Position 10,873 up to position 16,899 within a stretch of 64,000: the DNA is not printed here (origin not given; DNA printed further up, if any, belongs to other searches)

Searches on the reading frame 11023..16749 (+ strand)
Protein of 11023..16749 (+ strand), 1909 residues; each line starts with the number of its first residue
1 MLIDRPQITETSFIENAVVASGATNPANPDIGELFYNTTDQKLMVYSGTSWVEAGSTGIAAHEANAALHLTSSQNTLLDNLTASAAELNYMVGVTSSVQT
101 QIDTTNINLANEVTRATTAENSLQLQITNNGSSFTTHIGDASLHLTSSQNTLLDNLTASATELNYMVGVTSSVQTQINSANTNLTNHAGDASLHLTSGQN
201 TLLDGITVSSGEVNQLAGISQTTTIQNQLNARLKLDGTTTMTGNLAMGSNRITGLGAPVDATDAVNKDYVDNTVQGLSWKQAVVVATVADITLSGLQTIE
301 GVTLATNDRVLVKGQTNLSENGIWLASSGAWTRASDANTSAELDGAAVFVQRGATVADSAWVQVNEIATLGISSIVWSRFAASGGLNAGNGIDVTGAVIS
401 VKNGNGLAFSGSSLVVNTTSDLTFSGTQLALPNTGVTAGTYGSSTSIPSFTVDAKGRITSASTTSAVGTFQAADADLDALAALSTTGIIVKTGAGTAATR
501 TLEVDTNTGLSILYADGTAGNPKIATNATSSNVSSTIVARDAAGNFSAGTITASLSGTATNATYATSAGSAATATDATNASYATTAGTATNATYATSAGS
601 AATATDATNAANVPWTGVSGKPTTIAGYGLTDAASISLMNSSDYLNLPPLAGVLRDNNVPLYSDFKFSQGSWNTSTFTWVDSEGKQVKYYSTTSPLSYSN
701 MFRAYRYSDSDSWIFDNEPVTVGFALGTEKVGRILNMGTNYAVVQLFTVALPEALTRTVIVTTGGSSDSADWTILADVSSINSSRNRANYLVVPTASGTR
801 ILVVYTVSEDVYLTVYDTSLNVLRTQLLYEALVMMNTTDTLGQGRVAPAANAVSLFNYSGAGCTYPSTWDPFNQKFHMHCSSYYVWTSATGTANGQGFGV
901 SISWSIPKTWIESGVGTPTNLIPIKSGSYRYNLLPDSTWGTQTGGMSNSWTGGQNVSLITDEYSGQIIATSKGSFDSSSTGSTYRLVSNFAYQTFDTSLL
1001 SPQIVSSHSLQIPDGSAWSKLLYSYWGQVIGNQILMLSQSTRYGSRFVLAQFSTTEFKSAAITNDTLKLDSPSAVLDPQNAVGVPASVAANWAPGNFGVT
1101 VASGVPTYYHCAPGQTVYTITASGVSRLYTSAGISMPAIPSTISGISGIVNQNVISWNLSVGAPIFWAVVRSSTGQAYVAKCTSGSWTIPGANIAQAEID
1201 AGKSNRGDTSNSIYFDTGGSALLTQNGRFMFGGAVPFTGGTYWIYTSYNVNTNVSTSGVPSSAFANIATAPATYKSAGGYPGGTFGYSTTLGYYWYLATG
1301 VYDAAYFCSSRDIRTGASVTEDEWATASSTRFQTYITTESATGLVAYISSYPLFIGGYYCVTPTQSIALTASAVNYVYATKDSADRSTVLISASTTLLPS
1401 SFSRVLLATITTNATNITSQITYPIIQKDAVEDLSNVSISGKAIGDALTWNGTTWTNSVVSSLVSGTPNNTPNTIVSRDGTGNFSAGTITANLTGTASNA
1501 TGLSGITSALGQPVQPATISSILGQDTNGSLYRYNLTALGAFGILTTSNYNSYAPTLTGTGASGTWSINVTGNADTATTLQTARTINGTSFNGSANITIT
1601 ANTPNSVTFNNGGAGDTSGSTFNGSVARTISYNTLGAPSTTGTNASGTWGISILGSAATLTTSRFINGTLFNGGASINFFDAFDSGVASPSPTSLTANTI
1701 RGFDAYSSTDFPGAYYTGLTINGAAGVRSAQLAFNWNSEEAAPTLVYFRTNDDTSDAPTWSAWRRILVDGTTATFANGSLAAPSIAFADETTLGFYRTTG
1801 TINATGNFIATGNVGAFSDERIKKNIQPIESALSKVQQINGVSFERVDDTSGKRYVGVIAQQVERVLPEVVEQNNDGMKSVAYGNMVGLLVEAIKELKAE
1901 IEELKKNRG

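Call 68: search_protein_families(library=phrogs, proteins=[window:11023-16749:+], max_evalue=0.00001)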
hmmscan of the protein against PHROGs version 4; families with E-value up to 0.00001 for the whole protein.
window:11023-16749:+ (1909 aa): 24 families
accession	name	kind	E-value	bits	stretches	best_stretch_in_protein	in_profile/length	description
phrog_2647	-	head and packaging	2.9e-38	132.8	1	229-426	60-270/336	head decoration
phrog_11011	-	tail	6.2e-34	118.1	1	1799-1907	1162-1276/1291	long tail fiber protein distal subunit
phrog_21722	-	tail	8e-34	118.1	1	1797-1907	459-567/576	long tail fiber protein distal subunit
phrog_5668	-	tail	6.6e-32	111.3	1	1784-1907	1427-1557/1567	tail fiber protein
phrog_8215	-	tail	9.8e-32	111.2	1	1805-1907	897-995/1000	baseplate wedge initiator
phrog_27782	-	unknown function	9e-31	108.2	1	246-503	131-371/644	-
phrog_1699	-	tail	1.9e-24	87.3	1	1420-1906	617-989/1000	long tail fiber protein distal subunit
phrog_5667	-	tail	3.3e-24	86.5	1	1726-1906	596-784/786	long tail fiber protein distal subunit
phrog_19966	-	tail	7.9e-21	75.3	1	1807-1906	622-722/724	long tail fiber protein distal subunit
phrog_25848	-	tail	2.6e-20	73.2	1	1798-1907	485-590/598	tail fiber protein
phrog_22609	-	tail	3.4e-20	72.4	2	1798-1905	1063-1174/1184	tail fiber protein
phrog_17264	-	unknown function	7.3e-20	72.2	1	283-487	1-137/147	-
phrog_5481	-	tail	6.4e-19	68.9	1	1477-1906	623-1017/1043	tail fiber protein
phrog_28992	-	unknown function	4.5e-18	66.5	1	1799-1900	231-328/343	-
phrog_33119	-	tail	8.2e-18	65.3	1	1790-1905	520-631/643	long tail fiber protein distal subunit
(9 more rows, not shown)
